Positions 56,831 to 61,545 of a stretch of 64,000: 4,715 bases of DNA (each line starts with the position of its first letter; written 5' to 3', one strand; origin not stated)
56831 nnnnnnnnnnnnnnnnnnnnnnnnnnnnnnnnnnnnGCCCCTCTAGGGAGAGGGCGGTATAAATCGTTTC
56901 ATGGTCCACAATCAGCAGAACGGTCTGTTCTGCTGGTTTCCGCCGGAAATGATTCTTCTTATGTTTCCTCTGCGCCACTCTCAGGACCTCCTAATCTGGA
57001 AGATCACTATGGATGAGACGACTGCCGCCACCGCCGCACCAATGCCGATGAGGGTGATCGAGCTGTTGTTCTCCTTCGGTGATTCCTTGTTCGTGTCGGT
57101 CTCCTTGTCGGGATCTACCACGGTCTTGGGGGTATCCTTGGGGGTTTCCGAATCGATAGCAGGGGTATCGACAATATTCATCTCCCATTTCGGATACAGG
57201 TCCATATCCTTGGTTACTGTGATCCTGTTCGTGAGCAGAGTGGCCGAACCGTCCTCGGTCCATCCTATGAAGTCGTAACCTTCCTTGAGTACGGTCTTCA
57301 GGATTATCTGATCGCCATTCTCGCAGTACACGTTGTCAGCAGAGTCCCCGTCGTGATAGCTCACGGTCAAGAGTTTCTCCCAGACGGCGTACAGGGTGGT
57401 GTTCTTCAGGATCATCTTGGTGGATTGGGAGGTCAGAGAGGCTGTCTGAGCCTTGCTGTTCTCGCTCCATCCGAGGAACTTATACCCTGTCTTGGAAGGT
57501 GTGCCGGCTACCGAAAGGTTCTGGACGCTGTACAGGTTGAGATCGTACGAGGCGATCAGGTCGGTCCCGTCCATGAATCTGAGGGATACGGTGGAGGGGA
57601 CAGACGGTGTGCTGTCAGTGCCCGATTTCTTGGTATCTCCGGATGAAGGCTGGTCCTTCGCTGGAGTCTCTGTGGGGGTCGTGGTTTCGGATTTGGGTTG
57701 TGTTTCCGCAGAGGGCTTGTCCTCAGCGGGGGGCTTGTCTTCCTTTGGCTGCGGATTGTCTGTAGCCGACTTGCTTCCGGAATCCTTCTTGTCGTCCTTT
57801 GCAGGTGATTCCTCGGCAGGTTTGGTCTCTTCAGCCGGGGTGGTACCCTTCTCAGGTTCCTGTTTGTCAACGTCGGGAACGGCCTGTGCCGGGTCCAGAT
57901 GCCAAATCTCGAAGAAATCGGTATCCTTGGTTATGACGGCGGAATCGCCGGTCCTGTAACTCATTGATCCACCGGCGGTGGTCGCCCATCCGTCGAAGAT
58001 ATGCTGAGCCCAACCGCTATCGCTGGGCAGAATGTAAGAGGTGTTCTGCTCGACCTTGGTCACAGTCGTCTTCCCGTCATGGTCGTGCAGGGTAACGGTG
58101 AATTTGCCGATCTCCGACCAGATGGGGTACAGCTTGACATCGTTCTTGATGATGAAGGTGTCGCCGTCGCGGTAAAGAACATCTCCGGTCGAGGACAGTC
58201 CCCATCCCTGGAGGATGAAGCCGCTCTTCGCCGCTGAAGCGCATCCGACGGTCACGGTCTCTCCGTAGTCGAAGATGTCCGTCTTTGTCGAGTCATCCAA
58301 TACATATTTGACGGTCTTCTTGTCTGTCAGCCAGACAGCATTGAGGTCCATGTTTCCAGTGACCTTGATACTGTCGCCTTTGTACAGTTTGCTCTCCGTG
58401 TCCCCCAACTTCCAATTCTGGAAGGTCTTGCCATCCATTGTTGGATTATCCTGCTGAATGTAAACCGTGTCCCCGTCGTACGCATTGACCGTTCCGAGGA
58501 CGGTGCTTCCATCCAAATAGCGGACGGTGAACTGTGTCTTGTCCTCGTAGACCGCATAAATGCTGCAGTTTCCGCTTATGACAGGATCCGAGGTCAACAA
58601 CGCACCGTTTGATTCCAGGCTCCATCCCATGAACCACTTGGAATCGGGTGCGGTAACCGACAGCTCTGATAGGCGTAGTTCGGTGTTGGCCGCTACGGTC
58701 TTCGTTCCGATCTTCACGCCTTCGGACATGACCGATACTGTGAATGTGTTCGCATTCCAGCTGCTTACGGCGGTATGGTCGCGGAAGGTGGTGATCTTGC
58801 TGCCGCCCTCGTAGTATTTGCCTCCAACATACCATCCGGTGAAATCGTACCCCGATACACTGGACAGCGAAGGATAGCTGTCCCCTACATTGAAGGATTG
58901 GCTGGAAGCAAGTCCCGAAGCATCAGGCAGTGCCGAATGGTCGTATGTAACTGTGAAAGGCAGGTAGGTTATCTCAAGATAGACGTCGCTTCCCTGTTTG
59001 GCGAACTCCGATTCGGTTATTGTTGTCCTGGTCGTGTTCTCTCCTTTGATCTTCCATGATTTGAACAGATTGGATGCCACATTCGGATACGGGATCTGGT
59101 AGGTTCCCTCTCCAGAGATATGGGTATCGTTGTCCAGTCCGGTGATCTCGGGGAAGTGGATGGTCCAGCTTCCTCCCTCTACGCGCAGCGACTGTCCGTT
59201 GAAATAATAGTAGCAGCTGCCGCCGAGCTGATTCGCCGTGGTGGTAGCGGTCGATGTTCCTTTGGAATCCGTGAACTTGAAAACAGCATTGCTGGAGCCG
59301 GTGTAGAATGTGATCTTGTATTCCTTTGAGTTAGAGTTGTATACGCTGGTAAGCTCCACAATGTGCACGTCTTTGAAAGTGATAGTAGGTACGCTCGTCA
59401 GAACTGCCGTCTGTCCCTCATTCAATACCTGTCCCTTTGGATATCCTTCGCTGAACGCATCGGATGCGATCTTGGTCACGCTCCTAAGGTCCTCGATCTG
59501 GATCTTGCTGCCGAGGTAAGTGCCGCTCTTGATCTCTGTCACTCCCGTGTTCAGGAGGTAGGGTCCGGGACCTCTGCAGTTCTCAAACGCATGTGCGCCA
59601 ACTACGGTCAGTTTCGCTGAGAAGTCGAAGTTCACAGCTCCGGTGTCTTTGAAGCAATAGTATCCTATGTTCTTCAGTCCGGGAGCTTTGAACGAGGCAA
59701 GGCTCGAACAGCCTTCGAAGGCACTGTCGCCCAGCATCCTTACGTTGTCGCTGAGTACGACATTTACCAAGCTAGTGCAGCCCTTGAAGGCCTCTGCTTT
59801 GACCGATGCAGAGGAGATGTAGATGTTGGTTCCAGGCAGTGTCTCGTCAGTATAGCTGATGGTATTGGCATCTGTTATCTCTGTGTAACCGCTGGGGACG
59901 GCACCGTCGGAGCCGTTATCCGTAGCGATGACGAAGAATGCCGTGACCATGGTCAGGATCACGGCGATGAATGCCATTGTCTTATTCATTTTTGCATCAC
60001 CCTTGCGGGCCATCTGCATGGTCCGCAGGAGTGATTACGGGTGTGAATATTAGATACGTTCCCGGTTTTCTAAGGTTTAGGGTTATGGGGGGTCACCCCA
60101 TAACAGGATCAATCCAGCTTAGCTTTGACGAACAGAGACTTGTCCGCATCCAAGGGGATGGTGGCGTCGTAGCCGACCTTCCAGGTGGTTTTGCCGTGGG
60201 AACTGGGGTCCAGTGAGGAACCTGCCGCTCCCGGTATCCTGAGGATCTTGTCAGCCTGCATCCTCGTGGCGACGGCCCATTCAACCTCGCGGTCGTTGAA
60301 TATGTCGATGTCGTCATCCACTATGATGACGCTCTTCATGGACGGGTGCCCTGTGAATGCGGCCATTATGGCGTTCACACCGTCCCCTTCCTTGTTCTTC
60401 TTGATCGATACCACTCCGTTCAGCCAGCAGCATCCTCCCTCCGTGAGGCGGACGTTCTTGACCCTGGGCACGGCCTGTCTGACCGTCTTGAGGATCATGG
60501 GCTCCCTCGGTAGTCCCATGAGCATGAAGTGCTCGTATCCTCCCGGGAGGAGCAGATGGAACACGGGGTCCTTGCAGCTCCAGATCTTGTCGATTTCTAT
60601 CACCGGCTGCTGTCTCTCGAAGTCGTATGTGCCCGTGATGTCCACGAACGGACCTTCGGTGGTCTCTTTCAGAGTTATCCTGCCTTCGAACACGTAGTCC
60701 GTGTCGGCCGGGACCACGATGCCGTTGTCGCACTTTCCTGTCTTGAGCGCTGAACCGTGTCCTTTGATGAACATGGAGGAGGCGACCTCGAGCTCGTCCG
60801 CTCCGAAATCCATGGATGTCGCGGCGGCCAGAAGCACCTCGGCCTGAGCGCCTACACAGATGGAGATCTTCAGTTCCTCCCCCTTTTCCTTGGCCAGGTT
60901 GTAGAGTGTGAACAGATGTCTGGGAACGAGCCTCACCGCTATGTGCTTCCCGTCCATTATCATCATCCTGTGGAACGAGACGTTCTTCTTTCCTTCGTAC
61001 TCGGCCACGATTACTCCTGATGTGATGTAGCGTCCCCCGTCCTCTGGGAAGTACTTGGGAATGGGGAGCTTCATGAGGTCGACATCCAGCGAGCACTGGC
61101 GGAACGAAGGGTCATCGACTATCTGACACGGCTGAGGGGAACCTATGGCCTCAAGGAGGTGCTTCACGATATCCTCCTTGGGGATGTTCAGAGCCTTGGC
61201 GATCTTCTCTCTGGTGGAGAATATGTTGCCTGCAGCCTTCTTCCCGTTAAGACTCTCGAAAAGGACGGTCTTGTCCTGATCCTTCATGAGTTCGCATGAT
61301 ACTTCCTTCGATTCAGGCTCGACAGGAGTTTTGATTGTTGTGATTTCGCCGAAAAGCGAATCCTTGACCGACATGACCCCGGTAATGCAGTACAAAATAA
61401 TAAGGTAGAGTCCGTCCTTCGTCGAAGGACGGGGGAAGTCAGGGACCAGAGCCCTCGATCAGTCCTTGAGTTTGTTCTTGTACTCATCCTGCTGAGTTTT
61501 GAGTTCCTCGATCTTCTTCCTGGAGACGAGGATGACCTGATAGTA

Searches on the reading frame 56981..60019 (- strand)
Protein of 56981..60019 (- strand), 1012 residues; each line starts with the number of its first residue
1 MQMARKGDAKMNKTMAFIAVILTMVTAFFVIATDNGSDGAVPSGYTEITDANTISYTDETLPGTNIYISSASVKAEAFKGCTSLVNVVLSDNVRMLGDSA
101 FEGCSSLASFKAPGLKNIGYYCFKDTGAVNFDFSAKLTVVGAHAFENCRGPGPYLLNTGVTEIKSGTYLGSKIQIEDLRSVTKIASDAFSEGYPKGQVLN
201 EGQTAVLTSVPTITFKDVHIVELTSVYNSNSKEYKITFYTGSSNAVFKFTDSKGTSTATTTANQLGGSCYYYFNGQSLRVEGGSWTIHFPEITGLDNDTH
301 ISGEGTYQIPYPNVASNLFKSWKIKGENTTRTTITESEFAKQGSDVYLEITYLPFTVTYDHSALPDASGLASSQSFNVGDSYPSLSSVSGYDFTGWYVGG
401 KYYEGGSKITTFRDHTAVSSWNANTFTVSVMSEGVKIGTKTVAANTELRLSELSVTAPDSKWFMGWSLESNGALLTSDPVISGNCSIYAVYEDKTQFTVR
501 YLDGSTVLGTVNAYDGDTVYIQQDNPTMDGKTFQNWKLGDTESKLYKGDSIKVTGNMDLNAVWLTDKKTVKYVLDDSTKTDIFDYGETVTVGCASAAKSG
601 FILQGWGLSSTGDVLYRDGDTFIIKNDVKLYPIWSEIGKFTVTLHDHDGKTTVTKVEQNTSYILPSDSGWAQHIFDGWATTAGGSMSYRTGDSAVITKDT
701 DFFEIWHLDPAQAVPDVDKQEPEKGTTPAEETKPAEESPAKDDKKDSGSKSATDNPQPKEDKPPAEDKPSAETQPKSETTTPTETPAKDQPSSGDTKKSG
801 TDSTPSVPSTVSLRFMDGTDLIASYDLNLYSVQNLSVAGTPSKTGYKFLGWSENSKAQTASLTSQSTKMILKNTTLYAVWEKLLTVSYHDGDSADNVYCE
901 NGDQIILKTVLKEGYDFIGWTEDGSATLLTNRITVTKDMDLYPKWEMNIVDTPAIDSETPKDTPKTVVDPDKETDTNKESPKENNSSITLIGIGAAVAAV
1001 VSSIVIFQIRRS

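Call 49: search_protein_families(library=pfam, proteins=[window:56981-60019:-], max_evalue=0.00001)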
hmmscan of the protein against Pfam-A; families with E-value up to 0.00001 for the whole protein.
window:56981-60019:- (1012 aa): 2 families
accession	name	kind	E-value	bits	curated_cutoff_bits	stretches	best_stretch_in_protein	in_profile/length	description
PF09479.16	Flg_new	-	8e-32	109.6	27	1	834-879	21-65/65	Listeria-Bacteroides repeat domain (List_Bact_rpt)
PF13306.12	LRR_5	-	5.2e-19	68.8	27.7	1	72-191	2-122/127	BspA type Leucine rich repeat region (6 copies)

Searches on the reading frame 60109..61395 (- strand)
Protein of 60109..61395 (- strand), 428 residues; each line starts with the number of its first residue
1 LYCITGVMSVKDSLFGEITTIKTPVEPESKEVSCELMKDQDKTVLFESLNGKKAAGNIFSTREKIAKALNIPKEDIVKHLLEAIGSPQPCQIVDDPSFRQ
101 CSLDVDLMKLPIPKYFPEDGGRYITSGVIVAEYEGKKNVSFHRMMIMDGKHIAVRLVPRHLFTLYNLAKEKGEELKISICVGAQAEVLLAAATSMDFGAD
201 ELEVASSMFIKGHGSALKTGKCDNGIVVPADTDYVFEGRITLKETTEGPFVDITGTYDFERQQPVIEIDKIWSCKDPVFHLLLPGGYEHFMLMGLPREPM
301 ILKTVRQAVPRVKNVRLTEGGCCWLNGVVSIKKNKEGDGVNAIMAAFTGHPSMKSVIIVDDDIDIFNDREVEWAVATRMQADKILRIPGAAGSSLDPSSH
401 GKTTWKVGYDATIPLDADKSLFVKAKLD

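Call 49: search_protein_families(library=pfam, proteins=[window:60109-61395:-], max_evalue=0.00001)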
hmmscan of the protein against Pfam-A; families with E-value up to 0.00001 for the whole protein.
window:60109-61395:- (428 aa): 3 families
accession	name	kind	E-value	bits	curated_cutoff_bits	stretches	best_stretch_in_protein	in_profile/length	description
PF01977.22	UbiD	-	9.1e-49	165.9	23.3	1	103-286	19-205/206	3-octaprenyl-4-hydroxybenzoate carboxy-lyase Rift-related domain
PF20696.2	UbiD_C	-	3.4e-32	111.6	24.2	1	291-411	2-127/127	3-octaprenyl-4-hydroxybenzoate carboxy-lyase C-terminal domain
PF20695.2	UbiD_N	-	7.7e-11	42.4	24.3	1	16-84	8-78/78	3-octaprenyl-4-hydroxybenzoate carboxy-lyase N-terminal domain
